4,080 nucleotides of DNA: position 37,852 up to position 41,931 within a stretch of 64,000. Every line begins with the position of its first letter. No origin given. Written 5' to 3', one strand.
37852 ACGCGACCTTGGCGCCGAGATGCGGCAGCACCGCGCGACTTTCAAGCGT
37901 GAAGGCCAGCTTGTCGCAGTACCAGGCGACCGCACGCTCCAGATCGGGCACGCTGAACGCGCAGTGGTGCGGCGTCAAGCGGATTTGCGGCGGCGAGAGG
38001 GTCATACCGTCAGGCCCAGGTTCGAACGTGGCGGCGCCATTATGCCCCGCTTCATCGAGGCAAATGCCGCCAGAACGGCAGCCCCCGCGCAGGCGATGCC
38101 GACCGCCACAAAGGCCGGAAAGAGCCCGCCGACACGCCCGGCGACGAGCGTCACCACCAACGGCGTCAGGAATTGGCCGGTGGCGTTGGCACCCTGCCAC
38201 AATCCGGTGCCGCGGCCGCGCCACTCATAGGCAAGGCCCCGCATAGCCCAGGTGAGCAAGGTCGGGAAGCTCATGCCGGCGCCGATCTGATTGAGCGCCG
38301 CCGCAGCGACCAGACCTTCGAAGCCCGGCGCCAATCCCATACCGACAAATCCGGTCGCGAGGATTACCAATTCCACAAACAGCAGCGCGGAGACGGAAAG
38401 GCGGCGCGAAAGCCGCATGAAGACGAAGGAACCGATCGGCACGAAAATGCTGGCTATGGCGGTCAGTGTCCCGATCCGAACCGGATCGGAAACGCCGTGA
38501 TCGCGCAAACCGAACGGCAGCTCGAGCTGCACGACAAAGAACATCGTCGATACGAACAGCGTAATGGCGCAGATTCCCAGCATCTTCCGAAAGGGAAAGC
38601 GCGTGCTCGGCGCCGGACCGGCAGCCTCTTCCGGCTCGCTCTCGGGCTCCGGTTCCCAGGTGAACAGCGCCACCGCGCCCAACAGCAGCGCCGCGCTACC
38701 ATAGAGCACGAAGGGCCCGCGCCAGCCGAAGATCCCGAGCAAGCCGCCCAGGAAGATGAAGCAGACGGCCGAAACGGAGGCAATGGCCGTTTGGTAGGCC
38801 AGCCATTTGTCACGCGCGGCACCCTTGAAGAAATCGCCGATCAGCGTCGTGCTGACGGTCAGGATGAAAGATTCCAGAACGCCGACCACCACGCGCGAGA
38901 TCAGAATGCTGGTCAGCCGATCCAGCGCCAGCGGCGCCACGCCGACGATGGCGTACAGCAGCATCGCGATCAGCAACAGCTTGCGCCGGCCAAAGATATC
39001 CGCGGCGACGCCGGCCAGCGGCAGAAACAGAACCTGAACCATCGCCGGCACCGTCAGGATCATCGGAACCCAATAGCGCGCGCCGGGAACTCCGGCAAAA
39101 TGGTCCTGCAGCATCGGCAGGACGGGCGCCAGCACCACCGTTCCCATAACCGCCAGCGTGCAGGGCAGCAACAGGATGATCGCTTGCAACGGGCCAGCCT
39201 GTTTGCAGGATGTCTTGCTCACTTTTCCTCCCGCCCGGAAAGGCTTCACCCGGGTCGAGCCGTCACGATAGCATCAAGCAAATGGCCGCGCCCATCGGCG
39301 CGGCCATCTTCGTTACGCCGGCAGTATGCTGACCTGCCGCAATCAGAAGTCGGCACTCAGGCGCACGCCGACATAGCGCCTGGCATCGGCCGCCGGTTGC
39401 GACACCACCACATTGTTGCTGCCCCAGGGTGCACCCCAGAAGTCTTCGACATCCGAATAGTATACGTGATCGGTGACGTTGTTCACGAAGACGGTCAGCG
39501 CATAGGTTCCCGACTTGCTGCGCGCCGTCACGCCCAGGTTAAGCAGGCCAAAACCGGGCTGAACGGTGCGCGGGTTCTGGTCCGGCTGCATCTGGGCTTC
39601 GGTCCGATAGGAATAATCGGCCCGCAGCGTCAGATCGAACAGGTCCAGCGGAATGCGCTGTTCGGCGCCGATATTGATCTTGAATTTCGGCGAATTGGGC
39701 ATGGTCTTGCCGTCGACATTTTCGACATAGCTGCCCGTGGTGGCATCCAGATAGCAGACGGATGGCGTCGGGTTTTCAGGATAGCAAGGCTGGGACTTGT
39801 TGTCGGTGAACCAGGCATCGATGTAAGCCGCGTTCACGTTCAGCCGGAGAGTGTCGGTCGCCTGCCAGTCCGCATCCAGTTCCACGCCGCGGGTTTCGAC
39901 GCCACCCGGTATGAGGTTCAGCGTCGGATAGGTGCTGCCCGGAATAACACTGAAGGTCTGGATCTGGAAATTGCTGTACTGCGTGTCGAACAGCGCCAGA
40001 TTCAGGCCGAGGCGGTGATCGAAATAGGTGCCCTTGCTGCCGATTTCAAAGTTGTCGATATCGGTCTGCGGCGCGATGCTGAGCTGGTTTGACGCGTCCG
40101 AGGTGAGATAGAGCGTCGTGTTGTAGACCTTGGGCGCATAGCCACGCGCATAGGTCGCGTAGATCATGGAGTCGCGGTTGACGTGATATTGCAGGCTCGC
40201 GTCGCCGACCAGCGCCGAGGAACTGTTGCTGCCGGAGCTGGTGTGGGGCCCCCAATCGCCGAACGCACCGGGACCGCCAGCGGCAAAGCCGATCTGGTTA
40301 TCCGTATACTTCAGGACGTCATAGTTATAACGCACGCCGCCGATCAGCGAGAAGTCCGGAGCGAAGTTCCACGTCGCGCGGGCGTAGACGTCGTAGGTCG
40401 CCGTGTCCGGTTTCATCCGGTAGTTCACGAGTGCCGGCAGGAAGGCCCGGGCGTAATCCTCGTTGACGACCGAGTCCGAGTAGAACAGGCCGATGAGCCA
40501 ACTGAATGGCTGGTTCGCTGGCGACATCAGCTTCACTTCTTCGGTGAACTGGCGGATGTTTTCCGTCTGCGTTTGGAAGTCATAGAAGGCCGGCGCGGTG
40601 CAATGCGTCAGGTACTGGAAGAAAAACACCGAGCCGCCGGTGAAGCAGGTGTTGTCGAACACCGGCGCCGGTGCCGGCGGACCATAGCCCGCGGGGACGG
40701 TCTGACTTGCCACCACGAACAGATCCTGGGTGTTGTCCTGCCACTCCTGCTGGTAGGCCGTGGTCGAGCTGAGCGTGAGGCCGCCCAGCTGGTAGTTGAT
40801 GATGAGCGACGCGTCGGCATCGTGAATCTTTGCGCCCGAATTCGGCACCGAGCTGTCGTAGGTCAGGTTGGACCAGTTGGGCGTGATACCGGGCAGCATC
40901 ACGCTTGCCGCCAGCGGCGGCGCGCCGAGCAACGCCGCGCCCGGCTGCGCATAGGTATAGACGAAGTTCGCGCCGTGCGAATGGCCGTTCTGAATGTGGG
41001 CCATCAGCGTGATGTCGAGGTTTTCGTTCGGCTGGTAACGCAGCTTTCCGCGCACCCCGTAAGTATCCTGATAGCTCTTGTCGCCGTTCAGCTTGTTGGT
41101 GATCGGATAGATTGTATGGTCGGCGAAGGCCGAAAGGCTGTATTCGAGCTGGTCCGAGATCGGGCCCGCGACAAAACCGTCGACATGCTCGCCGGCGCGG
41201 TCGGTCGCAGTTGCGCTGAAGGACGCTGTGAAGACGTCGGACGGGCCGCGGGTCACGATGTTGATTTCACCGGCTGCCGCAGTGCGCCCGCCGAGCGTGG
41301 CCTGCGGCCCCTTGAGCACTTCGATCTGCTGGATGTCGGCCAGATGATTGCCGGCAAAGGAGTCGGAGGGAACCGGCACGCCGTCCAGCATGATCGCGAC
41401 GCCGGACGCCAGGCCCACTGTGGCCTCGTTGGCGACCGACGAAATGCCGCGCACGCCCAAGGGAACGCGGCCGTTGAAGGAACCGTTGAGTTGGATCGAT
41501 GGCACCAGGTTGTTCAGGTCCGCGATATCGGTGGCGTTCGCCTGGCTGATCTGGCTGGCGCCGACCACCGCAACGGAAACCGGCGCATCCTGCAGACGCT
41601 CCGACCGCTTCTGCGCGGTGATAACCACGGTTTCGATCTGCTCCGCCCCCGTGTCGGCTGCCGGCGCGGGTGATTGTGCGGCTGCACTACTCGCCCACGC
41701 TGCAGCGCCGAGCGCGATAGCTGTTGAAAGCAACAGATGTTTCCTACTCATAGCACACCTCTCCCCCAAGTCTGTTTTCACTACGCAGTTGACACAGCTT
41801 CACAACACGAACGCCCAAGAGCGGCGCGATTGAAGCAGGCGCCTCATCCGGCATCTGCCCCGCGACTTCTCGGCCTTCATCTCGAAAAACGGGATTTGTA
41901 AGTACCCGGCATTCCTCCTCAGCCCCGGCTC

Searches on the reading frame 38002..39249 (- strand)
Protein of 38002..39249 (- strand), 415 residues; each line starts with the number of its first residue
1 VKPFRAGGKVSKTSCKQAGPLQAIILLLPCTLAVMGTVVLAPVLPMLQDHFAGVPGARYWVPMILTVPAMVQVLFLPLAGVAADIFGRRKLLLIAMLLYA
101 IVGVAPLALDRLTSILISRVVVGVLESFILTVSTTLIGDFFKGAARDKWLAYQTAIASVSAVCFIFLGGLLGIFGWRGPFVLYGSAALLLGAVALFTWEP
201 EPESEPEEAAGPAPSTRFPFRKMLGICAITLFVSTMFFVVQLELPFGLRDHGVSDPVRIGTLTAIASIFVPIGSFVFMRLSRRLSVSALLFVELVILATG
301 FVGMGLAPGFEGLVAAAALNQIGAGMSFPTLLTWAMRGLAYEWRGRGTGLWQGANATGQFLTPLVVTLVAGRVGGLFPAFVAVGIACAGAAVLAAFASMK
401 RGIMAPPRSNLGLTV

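Call 8: search_protein_families(library=pfam, proteins=[window:38002-39249:-], max_evalue=0.00001)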
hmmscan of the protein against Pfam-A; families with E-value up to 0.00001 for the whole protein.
window:38002-39249:- (415 aa): 1 family
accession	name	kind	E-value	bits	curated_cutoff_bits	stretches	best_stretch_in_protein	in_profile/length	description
PF07690.21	MFS_1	-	1.4e-43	149.6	33.4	2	32-363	7-347/347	Major Facilitator Superfamily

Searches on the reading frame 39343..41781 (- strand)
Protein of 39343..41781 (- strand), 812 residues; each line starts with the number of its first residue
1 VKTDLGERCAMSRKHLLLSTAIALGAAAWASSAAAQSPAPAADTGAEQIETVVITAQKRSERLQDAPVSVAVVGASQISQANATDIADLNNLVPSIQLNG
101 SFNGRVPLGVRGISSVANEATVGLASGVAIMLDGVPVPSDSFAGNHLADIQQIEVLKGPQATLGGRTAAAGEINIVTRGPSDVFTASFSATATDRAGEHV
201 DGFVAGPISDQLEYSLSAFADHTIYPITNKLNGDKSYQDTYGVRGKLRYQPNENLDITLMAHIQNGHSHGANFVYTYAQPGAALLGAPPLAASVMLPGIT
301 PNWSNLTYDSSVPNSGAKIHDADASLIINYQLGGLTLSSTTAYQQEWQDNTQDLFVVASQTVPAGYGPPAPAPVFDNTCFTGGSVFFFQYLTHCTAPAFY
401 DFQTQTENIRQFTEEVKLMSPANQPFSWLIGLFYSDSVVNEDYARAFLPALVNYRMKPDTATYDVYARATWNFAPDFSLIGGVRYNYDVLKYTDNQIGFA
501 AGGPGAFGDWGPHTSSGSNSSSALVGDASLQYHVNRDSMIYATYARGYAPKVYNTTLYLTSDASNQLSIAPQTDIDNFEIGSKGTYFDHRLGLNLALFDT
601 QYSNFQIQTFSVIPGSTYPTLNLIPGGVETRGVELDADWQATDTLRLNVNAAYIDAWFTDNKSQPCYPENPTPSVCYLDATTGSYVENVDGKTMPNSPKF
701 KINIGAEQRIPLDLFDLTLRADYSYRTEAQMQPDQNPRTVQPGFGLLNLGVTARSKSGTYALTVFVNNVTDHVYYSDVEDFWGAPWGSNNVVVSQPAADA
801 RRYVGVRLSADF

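Call 8: search_protein_families(library=pfam, proteins=[window:39343-41781:-], max_evalue=0.00001)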
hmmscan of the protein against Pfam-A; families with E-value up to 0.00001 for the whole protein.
window:39343-41781:- (812 aa): 2 families
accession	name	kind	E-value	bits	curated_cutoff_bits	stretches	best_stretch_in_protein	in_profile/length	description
PF00593.30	TonB_dep_Rec_b-barrel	-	1.7e-33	117.6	27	1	294-769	38-436/436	TonB dependent receptor-like, beta-barrel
PF07715.20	Plug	-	9.9e-17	61.8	23.9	1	63-171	2-106/107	TonB-dependent Receptor Plug Domain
